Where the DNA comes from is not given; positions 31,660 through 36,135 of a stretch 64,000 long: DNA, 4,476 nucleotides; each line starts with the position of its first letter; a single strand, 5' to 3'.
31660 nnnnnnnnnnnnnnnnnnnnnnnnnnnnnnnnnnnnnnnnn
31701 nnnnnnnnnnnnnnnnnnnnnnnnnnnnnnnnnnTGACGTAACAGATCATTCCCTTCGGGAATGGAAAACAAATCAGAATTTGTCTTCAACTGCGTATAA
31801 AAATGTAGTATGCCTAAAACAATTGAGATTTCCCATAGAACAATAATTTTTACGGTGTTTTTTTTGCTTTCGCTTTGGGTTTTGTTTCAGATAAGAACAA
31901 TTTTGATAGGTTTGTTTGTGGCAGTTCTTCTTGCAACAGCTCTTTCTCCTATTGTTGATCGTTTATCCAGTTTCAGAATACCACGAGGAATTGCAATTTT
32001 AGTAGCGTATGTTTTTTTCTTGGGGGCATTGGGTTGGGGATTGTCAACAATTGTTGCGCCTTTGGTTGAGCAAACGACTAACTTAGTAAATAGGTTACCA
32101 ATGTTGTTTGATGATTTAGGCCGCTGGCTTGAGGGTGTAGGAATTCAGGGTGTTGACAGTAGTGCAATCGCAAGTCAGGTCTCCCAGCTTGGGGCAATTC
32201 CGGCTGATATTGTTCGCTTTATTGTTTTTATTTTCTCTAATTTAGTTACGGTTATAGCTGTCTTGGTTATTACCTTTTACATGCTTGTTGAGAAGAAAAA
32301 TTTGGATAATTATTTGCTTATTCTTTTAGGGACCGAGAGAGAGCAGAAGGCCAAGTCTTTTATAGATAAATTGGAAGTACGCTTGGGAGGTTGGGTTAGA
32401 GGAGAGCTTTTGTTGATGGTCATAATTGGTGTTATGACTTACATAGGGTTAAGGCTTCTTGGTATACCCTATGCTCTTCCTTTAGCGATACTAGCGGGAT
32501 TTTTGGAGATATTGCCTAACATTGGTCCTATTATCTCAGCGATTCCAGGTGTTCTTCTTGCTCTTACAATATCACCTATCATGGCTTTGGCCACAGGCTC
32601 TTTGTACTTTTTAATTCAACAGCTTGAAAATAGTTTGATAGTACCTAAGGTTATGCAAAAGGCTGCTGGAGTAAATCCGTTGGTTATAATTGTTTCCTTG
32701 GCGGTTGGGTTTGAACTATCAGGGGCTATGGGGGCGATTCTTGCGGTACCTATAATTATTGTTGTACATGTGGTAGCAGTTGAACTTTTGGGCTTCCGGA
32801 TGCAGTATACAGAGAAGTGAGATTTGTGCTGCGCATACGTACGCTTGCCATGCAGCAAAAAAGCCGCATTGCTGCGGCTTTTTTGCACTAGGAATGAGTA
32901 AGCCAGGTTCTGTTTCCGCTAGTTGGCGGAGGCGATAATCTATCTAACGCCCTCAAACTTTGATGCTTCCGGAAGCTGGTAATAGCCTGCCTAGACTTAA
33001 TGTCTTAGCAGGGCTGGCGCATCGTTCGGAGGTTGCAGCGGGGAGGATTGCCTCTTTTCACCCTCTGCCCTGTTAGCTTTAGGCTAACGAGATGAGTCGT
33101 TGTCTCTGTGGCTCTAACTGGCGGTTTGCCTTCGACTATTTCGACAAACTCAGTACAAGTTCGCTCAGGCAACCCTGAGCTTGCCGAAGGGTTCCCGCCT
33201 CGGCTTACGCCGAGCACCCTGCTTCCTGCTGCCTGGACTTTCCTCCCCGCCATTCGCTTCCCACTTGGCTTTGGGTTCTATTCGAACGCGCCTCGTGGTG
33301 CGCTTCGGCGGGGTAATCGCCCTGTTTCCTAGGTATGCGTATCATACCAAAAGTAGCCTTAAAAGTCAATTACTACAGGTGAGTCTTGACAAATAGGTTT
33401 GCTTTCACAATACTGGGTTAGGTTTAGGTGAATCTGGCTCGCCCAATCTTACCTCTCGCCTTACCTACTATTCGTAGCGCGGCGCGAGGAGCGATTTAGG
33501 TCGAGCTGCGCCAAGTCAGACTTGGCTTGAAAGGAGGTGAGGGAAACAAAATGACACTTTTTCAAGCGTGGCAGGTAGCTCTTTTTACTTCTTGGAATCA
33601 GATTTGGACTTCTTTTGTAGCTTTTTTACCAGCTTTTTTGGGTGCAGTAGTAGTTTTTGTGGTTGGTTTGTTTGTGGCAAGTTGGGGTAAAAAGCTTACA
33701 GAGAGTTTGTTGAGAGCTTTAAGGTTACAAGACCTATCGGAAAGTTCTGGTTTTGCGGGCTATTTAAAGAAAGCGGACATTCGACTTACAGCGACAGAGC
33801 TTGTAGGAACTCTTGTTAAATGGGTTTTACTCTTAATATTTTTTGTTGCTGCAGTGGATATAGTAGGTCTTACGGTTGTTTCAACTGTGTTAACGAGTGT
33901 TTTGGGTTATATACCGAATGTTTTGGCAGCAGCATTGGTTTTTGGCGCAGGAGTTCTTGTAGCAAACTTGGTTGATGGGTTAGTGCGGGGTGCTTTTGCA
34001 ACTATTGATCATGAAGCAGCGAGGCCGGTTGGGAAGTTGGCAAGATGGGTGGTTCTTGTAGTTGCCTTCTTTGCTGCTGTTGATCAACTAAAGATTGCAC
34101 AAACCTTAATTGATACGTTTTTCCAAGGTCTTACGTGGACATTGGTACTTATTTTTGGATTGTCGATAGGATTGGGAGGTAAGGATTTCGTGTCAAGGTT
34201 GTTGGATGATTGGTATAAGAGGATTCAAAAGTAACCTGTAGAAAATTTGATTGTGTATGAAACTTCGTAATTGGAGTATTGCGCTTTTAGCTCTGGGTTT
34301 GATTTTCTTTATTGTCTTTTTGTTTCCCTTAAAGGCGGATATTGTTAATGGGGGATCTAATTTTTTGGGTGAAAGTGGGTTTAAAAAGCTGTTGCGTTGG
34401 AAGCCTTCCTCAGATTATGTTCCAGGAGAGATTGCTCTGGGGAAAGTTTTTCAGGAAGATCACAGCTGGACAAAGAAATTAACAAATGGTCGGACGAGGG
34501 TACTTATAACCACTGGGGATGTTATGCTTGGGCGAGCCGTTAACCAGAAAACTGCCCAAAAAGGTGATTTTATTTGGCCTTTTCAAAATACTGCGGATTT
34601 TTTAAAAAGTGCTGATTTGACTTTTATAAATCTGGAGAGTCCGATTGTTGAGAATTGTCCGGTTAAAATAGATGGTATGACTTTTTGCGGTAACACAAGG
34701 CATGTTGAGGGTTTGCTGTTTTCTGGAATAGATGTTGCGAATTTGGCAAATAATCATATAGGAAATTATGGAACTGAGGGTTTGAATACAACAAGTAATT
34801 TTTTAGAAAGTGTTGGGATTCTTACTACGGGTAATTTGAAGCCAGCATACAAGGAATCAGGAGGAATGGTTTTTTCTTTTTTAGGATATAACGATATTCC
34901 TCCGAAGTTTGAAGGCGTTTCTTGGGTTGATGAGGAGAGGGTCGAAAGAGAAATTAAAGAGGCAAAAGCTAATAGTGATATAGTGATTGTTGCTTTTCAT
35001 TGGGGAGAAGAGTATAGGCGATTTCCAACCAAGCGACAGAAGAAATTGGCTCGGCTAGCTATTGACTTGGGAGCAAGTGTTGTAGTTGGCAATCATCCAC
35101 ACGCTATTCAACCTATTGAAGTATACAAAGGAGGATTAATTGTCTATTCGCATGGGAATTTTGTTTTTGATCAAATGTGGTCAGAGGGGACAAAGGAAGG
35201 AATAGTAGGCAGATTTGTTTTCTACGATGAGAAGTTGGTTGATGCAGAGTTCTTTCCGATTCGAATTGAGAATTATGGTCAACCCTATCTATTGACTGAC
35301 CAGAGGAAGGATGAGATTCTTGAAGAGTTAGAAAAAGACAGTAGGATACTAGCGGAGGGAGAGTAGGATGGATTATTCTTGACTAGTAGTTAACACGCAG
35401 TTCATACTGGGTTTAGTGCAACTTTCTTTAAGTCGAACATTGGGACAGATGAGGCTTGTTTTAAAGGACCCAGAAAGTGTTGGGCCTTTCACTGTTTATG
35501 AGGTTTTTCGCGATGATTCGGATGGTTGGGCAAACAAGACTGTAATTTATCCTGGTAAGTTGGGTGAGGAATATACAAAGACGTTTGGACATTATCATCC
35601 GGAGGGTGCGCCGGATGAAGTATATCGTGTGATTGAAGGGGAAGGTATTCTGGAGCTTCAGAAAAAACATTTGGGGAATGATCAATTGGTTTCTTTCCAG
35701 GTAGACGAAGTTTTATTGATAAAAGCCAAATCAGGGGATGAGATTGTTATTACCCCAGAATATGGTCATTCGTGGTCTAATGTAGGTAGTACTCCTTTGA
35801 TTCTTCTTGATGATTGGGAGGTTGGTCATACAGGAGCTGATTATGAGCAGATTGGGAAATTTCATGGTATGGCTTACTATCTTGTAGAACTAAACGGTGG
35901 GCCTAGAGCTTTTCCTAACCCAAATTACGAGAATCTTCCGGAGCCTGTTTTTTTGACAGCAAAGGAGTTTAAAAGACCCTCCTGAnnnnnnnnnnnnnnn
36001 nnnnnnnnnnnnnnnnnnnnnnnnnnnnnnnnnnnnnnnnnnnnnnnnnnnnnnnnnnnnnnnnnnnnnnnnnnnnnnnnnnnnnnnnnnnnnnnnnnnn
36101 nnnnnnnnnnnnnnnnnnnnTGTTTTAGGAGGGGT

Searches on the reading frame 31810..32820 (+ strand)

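Call 42: search_protein_families(library=pfam, proteins=[window:31810-32820:+], max_evalue=0.001)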
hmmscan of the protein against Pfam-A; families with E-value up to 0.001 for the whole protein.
window:31810-32820:+ (336 aa): 1 family
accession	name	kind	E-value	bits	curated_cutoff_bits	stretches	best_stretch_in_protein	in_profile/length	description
PF01594.21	AI-2E_transport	-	1.8e-61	208.6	34.3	1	12-321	2-321/327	AI-2E family transporter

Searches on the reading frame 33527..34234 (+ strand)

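Call 42: search_protein_families(library=pfam, proteins=[window:33527-34234:+], max_evalue=0.001)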
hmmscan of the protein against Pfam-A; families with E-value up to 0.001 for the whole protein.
window:33527-34234:+ (235 aa): 1 family
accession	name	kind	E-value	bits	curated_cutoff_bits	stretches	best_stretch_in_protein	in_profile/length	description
PF05552.17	MS_channel_1st_1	-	3.8e-18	65.6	22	2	23-68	3-48/50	Mechanosensitive ion channel, conserved TM helix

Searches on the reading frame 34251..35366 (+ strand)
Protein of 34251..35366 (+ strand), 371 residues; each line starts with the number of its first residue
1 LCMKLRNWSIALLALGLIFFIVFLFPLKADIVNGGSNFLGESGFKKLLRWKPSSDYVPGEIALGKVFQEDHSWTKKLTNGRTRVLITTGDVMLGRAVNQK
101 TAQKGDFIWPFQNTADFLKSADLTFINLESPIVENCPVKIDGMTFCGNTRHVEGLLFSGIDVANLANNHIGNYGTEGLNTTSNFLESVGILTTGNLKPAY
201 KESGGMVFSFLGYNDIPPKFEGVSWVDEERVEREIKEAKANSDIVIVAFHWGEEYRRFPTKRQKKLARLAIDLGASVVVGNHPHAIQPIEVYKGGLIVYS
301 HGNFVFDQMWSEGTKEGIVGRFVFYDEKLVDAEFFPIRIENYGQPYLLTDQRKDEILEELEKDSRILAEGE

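Call 42: search_protein_families(library=pfam, proteins=[window:34251-35366:+], max_evalue=0.001)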
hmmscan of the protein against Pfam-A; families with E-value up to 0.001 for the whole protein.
window:34251-35366:+ (371 aa): 1 family
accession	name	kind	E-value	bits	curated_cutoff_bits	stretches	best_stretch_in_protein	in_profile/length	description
PF09587.15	PGA_cap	-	7.9e-61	206.2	27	1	85-308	2-255/255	Bacterial capsule synthesis protein PGA_cap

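Call 50: find_related_loci(query=window:34251-35366:+, collection=metagenome_contigs, flank=4000)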
Query window:34251-35366:+ (371 aa) in metagenome_contigs; peptide patterns used: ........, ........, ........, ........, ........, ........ (x = any residue, [..] = any of these).
49 stretches matched a pattern; 20 encode a relative of the query (tblastn E <= 1e-3); 20 distinct loci.
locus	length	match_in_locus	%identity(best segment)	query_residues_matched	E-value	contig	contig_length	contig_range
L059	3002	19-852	49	85-368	1e-96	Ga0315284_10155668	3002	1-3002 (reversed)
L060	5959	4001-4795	48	84-347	9e-84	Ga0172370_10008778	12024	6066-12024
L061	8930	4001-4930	41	63-370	1e-80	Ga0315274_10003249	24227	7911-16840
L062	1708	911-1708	46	85-349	9e-85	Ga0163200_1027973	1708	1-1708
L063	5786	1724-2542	46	85-357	4e-80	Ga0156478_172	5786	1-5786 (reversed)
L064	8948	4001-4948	41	55-369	2e-77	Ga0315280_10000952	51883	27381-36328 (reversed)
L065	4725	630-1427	44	85-349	9e-67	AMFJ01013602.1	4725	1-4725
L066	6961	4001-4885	39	81-360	1e-59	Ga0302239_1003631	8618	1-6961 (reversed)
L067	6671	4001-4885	39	81-360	1e-59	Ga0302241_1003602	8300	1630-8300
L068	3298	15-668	43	154-370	5e-58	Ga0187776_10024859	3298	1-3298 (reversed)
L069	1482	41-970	38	81-369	1e-59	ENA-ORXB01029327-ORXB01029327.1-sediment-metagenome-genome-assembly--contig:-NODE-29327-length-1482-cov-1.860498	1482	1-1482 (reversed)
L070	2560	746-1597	34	84-337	2e-45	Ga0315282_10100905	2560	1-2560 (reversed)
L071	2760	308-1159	34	84-337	2e-45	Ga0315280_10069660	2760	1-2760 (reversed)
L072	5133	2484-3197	36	103-341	7e-36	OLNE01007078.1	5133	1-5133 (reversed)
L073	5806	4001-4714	36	103-341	2e-35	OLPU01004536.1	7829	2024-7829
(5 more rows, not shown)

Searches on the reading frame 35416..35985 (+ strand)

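Call 42: search_protein_families(library=pfam, proteins=[window:35416-35985:+], max_evalue=0.001)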
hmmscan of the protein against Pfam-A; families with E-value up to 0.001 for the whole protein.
window:35416-35985:+ (189 aa): 2 families
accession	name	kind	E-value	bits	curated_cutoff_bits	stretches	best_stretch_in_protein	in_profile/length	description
PF06560.17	GPI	-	1.9e-26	92.9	20.7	1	41-161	54-170/182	Glucose-6-phosphate isomerase (GPI)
PF07883.17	Cupin_2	-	0.00017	21.6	27.2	0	59-132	14-68/70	Cupin domain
